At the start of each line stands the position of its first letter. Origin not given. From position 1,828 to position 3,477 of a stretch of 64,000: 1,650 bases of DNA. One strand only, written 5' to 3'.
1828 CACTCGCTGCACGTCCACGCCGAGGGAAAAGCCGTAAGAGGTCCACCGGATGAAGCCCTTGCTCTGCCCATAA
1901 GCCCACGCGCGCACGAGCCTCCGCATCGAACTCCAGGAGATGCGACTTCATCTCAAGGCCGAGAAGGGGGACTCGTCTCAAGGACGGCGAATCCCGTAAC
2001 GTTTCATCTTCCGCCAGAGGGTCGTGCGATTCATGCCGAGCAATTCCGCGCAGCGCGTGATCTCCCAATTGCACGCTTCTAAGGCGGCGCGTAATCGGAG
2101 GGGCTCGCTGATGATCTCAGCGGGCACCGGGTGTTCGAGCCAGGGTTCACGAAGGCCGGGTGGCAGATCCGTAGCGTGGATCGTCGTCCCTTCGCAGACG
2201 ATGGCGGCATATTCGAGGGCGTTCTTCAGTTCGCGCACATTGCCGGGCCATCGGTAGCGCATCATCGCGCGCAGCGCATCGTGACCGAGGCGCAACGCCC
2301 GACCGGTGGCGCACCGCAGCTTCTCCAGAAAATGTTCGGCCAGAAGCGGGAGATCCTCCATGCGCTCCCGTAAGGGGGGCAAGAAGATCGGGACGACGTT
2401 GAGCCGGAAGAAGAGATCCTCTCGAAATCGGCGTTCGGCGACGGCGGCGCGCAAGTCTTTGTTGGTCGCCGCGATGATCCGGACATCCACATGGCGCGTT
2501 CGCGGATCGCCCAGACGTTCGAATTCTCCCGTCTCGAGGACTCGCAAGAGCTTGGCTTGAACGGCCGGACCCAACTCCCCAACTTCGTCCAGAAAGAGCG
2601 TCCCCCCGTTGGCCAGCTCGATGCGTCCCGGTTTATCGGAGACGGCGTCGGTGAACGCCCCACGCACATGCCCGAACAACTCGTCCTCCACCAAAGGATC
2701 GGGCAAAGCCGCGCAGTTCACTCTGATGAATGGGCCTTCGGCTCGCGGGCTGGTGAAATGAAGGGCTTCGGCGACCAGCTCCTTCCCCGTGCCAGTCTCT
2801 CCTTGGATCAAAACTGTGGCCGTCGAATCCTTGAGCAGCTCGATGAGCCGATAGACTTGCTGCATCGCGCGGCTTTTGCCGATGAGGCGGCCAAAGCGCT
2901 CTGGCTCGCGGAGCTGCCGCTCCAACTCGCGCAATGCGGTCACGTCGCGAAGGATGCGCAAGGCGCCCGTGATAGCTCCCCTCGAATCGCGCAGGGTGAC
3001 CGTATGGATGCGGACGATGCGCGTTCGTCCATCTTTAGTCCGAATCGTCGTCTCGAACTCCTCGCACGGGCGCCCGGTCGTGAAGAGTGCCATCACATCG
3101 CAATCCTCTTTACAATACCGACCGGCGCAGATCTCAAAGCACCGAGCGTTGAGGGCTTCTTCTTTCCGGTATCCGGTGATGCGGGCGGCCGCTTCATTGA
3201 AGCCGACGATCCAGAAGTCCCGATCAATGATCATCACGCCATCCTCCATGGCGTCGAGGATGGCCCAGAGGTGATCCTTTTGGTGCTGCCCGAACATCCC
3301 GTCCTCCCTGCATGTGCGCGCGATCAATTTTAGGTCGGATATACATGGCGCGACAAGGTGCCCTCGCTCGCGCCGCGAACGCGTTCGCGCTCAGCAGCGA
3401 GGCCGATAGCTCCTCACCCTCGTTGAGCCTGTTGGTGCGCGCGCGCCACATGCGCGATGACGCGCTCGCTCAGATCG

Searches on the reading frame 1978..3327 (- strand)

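Call 71: search_protein_families(library=pfam, proteins=[window:1978-3327:-], max_evalue=0.00001)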
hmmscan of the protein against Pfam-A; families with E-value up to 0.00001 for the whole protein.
window:1978-3327:- (449 aa): 12 families
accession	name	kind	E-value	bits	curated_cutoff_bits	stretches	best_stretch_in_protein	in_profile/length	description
PF00158.32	Sigma54_activat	-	1.5e-68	230.1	20.2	1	148-314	1-167/168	Sigma-54 interaction domain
PF25601.1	AAA_lid_14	-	4.1e-25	87.9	27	1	320-394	1-76/87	AAA+ ATPase lid domain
PF14532.12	Sigma54_activ_2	-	9.8e-20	71.6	25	1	149-319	1-138/138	Sigma-54 interaction domain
PF13426.13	PAS_9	-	1.9e-15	57.4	27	1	29-131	2-103/103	PAS domain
PF00989.32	PAS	-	6.6e-15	55.5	22.6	1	20-129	3-113/113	PAS fold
PF02954.25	HTH_8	-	2.1e-13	50.2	22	1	412-444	10-42/42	Bacterial regulatory protein, Fis family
PF08448.16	PAS_4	-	2.4e-13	50.7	23.1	1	24-133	1-109/110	PAS fold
PF07728.20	AAA_5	-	3.3e-08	34.1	22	1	172-290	2-123/139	AAA domain (dynein-related subfamily)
PF00004.35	AAA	-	4e-06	27.8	21.2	1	172-308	1-130/131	ATPase family associated with various cellular activities (AAA)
PF01078.27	Mg_chelatase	-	4.7e-06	26.6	20.3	0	230-289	96-157/207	Magnesium chelatase, subunit ChlI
PF07724.20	AAA_2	-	5.5e-06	26.9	27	1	169-297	3-132/166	AAA domain (Cdc48 subfamily)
PF13188.13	PAS_8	-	8.2e-06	26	21.8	0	22-60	5-44/65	PAS domain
